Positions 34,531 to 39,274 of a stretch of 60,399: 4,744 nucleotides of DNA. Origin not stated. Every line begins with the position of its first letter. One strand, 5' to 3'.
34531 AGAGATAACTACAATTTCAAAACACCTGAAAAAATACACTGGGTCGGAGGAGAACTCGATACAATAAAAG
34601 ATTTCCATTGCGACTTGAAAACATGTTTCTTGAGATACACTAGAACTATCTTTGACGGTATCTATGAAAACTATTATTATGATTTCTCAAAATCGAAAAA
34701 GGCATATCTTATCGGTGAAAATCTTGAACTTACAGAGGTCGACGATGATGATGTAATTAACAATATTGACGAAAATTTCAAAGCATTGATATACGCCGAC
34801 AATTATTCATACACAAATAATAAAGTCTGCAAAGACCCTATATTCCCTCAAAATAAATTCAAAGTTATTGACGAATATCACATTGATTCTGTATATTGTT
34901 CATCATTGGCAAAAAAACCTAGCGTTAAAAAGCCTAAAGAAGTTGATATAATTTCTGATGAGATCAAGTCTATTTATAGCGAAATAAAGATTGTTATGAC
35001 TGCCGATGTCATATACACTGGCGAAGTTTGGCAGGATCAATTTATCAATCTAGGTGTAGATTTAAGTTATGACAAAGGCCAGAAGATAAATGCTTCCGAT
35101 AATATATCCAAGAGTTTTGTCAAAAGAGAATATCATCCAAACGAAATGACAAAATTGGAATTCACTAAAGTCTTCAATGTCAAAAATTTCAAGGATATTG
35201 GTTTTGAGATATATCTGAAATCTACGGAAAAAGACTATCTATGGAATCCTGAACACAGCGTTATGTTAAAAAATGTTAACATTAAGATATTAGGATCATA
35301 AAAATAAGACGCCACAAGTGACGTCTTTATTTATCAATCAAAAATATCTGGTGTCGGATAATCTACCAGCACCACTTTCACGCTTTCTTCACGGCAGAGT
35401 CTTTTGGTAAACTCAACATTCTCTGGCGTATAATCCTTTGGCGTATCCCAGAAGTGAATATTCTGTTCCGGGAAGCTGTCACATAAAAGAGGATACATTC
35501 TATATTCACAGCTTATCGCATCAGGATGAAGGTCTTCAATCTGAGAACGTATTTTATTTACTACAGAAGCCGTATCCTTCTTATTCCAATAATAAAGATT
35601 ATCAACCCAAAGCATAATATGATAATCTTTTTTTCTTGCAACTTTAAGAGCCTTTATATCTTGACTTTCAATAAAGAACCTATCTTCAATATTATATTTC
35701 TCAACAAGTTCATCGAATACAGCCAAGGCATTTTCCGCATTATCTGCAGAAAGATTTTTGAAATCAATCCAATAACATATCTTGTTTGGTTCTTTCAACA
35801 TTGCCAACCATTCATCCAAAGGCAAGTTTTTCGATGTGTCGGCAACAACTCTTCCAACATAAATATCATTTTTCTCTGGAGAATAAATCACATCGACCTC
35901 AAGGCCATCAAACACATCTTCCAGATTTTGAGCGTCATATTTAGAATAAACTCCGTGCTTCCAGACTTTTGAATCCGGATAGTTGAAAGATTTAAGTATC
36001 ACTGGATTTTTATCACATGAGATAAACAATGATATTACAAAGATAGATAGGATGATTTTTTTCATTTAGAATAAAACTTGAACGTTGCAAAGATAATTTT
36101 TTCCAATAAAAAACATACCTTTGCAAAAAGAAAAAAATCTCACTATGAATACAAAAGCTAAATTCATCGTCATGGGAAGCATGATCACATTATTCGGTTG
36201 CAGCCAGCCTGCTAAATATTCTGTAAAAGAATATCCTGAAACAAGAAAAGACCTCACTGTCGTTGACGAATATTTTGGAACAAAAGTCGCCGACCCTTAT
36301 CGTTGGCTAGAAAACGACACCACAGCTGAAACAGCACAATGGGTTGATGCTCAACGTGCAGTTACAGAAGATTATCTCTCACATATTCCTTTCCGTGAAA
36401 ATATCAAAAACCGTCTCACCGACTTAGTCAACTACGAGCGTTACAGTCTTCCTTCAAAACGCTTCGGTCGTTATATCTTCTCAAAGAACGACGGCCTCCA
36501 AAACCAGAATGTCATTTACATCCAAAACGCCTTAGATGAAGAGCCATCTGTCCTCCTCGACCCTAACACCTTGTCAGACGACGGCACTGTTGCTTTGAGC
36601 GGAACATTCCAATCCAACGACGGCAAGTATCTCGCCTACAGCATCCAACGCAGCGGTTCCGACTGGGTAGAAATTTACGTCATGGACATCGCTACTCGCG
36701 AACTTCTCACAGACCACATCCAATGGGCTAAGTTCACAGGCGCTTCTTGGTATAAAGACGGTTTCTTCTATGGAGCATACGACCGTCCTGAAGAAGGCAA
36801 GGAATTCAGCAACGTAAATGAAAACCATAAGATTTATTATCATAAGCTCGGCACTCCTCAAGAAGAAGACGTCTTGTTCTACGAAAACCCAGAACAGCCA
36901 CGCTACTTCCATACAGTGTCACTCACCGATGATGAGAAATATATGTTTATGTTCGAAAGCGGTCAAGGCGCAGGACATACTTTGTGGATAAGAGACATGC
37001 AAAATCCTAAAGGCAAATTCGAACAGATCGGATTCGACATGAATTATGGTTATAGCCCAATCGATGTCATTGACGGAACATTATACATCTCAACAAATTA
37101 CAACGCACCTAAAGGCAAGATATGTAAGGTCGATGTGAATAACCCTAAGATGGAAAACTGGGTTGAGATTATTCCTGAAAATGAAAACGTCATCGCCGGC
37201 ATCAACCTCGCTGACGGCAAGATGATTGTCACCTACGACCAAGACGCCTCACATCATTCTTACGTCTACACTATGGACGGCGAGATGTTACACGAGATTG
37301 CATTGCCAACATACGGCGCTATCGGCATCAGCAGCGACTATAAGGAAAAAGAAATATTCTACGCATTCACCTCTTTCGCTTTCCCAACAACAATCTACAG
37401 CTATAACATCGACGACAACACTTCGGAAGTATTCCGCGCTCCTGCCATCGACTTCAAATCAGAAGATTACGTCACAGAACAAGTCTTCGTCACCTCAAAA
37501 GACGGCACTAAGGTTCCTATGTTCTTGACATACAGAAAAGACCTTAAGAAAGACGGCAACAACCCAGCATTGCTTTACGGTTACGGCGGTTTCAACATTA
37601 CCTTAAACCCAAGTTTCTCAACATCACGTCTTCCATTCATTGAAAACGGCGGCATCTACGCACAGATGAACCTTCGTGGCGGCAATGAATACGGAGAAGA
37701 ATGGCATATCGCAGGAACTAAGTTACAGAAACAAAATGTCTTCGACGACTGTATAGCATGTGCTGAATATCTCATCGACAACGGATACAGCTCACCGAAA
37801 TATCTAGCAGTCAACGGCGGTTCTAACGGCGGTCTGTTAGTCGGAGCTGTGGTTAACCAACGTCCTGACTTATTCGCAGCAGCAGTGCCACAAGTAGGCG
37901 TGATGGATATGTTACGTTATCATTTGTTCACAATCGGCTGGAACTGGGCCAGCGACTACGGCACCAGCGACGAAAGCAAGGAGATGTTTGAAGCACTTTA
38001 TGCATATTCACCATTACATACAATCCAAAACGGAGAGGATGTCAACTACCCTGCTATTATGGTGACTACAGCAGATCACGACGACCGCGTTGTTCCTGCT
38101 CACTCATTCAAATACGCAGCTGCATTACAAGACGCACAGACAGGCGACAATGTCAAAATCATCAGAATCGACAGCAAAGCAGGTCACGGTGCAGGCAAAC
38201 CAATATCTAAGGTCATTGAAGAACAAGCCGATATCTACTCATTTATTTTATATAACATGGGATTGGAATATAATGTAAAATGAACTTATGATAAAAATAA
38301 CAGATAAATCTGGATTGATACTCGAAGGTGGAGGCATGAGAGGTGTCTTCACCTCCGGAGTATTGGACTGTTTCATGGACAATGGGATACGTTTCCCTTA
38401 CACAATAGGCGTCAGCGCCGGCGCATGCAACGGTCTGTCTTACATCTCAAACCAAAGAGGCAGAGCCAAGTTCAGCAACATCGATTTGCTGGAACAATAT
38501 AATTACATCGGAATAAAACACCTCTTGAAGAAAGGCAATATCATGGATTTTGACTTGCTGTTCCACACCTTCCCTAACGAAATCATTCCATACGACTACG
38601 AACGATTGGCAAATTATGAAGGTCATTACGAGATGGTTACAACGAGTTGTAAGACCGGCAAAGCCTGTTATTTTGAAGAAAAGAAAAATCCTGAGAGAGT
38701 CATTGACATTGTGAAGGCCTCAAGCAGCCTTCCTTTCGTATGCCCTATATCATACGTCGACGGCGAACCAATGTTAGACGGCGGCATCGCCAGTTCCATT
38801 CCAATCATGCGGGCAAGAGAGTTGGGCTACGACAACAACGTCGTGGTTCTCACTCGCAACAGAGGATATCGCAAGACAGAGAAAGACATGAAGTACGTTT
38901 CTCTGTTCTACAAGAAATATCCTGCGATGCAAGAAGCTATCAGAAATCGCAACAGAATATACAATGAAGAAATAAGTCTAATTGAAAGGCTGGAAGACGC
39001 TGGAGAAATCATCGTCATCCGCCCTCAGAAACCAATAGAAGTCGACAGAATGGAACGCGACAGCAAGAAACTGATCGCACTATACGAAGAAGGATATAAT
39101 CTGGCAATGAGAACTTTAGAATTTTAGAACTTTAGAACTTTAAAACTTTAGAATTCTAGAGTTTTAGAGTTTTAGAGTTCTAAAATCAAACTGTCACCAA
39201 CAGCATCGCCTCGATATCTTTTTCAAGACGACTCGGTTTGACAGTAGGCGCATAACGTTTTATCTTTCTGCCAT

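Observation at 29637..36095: Mirrored envelope cassette: PLC/GDPD-like lipoprotein, two LtaS-like membrane enzymes, and an inverted second PLC/GDPD-like lipoprotein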

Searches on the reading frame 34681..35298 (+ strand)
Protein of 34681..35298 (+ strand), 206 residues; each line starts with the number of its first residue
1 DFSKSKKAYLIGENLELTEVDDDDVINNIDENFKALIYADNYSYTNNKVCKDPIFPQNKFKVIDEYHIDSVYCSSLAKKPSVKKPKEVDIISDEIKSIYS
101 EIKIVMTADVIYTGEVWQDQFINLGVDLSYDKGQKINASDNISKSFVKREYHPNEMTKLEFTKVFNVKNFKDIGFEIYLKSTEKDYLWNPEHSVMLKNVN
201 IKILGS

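Call 33: predict_structure(alignment_id=A3)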
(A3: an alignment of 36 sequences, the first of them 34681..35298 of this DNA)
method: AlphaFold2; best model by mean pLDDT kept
length: 206 residues; sequences in the alignment: 36
mean_pLDDT: 87.8   pTM: 0.72
mean pLDDT of the five models: 87.8, 86.7, 86.1, 84.9, 84.9
residues with pLDDT >= 90: 132; 70-90: 49; 50-70: 22; < 50: 3
segments of 3 or more residues with pLDDT < 50: 1-3
pLDDT, mean of each block of 10 residues (from residue 1): 66 86 86 76 59 64 96 94 95 92 96 91 96 91 91 95 92 96 92 97 95
secondary structure, 60 per line:
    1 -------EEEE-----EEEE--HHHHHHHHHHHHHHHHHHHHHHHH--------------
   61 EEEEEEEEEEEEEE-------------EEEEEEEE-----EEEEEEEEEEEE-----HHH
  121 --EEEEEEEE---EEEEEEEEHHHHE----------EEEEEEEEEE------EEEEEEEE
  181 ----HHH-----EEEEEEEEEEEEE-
elements in order: E8-11 E17-20 H23-46 E61-74 E88-95 E101-112 E123-130 E134-141 H142-145 E157-166 E173-180 E193-205
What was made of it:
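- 32884..35301 (+): ltaC: 805-aa LtaS-like paralogue. Five transmembrane segments (residues 10-181), Sulfatase domain residues 260-548 (about 33661-34527), helix plus 8-strand beta-sandwich at residues 600-805 (34681-35298). AF2 of the C-terminal domain has pLDDT 87.8 (call 33).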

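Call 36: fold_search(model_id=the predicted structure, library=pdb)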
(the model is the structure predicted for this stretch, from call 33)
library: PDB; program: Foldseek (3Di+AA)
matches with E <= 10: 1541; with E <= 0.001: 68
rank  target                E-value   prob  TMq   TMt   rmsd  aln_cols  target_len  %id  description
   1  8a28_A                9.8e-05  1.00  0.34  0.21   8.5       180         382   10  Structure of the astacin zymogen of LAST-MAM from Limulus polyphemus (released 2022-10-19)
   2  7vrp_A                1.1e-04  1.00  0.36  0.21   7.4       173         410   11  Structure of infectious bursal disease virus Gx strain (released 2022-03-30)
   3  2df7_O                1.1e-04  1.00  0.31  0.18  18.0       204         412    9  Crystal structure of infectious bursal disease virus VP2 subviral particle (released 2006-06-27)
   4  2df7_L                1.2e-04  1.00  0.38  0.22   7.0       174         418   10  Crystal structure of infectious bursal disease virus VP2 subviral particle (released 2006-06-27)
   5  2df7_P                1.2e-04  1.00  0.33  0.19  18.3       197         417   11  Crystal structure of infectious bursal disease virus VP2 subviral particle (released 2006-06-27)
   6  2df7_B                1.3e-04  0.99  0.31  0.18  18.3       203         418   11  Crystal structure of infectious bursal disease virus VP2 subviral particle (released 2006-06-27)
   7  2df7_E                1.4e-04  1.00  0.42  0.24   6.7       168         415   10  Crystal structure of infectious bursal disease virus VP2 subviral particle (released 2006-06-27)
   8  2df7_K                1.4e-04  0.99  0.31  0.18  18.3       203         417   11  Crystal structure of infectious bursal disease virus VP2 subviral particle (released 2006-06-27)
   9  7vrp_C                1.4e-04  1.00  0.35  0.20  11.0       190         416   12  Structure of infectious bursal disease virus Gx strain (released 2022-03-30)
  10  9ib6                  1.7e-04  1.00  0.37  0.51   5.1       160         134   11  Apo form of Tumor necrosis factor-like lectin PLTL from Photorhabdus laumondii (released 2025-10-29)
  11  2df7_H                1.7e-04  1.00  0.41  0.23   6.7       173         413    9  Crystal structure of infectious bursal disease virus VP2 subviral particle (released 2006-06-27)
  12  7vrn_L                1.8e-04  0.99  0.28  0.17  11.9       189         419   10  Structure of infectious bursal disease virus Gt strain (released 2022-03-30)
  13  2df7_J                1.9e-04  1.00  0.38  0.22   7.1       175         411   10  Crystal structure of infectious bursal disease virus VP2 subviral particle (released 2006-06-27)
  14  4jdn_B                1.9e-04  1.00  0.33  0.43   6.5       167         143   10  Secreted Chlamydial Protein PGP3, C-terminal Domain (released 2013-06-05)
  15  9jsm_E                1.9e-04  1.00  0.25  0.14  10.5       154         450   12  Clostridium perfringens iota toxin pore Ib in prepore VI state (released 2025-05-14)
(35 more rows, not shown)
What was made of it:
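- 32884..35301 (+): Fold matches are weak, to lectin/CBM-type jelly rolls (call 36).
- The C-terminal jelly-roll sandwich weakly resembles lectins and CBMs (call 36).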

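Call 38: search_solved_structures(query=A3, max_evalue=0.001)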
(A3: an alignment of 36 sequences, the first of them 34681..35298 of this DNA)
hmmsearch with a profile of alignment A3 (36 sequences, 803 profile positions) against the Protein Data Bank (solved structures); distinct sequences matched with E-value up to 0.001: 9.
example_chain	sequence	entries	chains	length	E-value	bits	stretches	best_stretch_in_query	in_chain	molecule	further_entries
3lxq_A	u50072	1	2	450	6.1e-17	64.4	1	253-544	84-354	Uncharacterized protein VP1736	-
4uop_A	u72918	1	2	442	2.2e-08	36.1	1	247-572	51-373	LIPOTEICHOIC ACID PRIMASE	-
6hr5_A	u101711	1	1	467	9e-07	30.8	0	251-363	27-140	Alpha-L-rhamnosidase/sulfatase (GH78)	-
9koq_A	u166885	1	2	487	7.6e-06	27.7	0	251-344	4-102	Sulfatase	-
2qzu_A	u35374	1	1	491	1e-05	27.4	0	370-570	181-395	Putative sulfatase yidJ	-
9bb9_A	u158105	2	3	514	0.00011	23.8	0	469-544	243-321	S1_8A sulfatase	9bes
9bes_B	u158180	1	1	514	0.00013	23.7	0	469-544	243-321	S1_8A Sulfatase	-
9hh2_A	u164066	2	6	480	0.00051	21.7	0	250-304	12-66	Sulfatase, family S1-19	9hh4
9fvt_A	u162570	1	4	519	0.00052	21.7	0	464-543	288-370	Sulfatase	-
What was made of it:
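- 32884..35301 (+): The profile hits 3lxq at 6e-17 and Listeria LtaP at 2e-8 (call 38).
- Closest known: LtaS/LtaP lipoteichoic acid synthase and primase. Same: LtaP is the best characterised solved hit of the family profile (E 2e-8; call 38).
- True sulfatases score lower, and no phosphoethanolamine transferase scores at E<=1e-3 (call 38). LtaP is the closest characterised solved relative (call 38).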

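Call 56: search_solved_structures(query=A3, max_evalue=1e-7, show_alignments=2)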
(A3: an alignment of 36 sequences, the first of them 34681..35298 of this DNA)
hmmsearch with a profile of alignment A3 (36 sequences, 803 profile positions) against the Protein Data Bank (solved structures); distinct sequences matched with E-value up to 1e-7: 2.
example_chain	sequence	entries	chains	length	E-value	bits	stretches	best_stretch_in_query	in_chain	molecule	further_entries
3lxq_A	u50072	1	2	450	6.1e-17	64.4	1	253-544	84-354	Uncharacterized protein VP1736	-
4uop_A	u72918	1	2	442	2.2e-08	36.1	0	247-572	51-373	LIPOTEICHOIC ACID PRIMASE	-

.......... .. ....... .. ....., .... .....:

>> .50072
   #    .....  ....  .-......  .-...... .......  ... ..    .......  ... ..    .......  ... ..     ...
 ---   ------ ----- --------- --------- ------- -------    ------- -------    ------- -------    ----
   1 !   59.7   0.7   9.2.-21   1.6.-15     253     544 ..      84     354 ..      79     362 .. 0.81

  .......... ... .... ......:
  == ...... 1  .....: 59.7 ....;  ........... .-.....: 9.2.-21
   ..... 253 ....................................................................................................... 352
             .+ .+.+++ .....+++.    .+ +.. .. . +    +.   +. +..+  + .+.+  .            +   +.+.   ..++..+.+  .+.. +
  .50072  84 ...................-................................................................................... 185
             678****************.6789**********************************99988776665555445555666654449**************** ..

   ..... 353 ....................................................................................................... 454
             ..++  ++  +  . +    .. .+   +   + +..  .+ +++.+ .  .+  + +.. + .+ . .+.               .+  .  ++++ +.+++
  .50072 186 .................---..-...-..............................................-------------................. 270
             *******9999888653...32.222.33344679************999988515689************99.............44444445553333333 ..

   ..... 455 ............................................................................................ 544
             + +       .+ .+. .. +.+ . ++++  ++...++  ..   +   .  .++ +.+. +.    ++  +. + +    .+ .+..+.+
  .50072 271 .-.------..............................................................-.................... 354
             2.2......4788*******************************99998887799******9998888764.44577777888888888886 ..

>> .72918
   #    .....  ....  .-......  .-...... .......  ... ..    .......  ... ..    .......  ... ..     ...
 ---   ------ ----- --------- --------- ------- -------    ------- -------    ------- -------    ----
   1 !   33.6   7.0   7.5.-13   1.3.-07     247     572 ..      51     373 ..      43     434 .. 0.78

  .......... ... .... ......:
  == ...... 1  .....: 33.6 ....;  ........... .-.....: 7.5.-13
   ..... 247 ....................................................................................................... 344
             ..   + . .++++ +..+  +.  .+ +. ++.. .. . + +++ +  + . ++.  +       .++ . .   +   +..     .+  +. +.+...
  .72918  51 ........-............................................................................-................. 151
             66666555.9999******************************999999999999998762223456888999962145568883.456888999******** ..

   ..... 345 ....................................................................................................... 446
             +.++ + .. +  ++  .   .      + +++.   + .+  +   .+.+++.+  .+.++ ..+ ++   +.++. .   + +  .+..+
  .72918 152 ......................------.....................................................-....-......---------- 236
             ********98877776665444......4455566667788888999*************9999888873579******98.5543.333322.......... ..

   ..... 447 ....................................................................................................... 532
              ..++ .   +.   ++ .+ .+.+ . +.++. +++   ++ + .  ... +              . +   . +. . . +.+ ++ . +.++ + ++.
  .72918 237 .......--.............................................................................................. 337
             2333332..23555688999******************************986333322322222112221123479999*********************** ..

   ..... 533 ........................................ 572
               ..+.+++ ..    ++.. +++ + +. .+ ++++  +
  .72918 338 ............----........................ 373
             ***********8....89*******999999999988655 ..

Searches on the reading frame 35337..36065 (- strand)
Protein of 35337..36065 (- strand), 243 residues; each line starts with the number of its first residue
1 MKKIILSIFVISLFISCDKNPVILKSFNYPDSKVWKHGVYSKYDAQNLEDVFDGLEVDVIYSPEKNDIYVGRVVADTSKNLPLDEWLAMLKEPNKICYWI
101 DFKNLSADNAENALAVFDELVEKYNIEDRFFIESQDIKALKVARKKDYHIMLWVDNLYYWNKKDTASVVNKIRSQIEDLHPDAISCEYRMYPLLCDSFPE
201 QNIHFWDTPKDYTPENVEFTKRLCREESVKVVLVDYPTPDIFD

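Call 3: search_protein_families(library=pfam, proteins=[window:35337-36065:-], max_evalue=0.1)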
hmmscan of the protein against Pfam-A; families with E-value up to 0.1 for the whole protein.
window:35337-36065:- (243 aa): 1 family
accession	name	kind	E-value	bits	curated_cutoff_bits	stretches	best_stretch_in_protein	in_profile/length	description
PF05707.18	Zot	-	0.082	12.8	20.3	0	87-162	57-133/197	Zonular occludens toxin (Zot)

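Call 4: search_protein_families(library=ncbifam, proteins=[window:35337-36065:-], max_evalue=0.1)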
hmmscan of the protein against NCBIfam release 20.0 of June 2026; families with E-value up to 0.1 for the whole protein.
window:35337-36065:- (243 aa): 0 families

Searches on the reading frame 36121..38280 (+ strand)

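Call 3: search_protein_families(library=pfam, proteins=[window:36121-38280:+], max_evalue=0.1)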
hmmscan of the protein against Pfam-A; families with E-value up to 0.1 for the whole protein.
window:36121-38280:+ (720 aa): 4 families
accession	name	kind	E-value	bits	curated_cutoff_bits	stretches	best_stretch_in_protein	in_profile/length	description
PF02897.21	Peptidase_S9_N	-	9.4e-114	380.8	24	1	39-439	1-412/414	Prolyl oligopeptidase, N-terminal beta-propeller domain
PF00326.27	Peptidase_S9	-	1.4e-62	211.4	22.6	1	497-714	1-211/213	Prolyl oligopeptidase family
PF20622.4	Big_15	-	0.062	13.6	27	0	154-200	32-78/82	Bacterial Ig domain (Big_16)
PF07676.18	PD40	-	0.092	13.2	20.9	0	165-186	17-37/38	WD40-like Beta Propeller Repeat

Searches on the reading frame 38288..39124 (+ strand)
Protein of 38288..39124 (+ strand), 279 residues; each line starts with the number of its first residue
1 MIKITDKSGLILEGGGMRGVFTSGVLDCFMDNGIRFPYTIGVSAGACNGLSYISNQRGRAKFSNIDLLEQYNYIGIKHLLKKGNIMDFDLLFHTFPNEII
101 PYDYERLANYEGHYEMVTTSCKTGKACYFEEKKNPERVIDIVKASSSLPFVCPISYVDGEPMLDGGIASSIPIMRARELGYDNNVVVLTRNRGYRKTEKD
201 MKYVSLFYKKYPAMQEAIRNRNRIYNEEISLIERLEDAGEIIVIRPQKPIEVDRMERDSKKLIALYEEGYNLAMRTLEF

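Call 3: search_protein_families(library=pfam, proteins=[window:38288-39124:+], max_evalue=0.1)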
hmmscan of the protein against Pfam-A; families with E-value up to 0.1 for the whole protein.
window:38288-39124:+ (279 aa): 2 families
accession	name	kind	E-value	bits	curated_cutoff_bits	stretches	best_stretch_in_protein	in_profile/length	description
PF01734.28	Patatin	-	4.5e-24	86.2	27.7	1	10-176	1-190/191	Patatin-like phospholipase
PF19890.4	DUF6363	-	7.3e-21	74.2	26.4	1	211-278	1-68/75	Domain of unknown function (DUF6363)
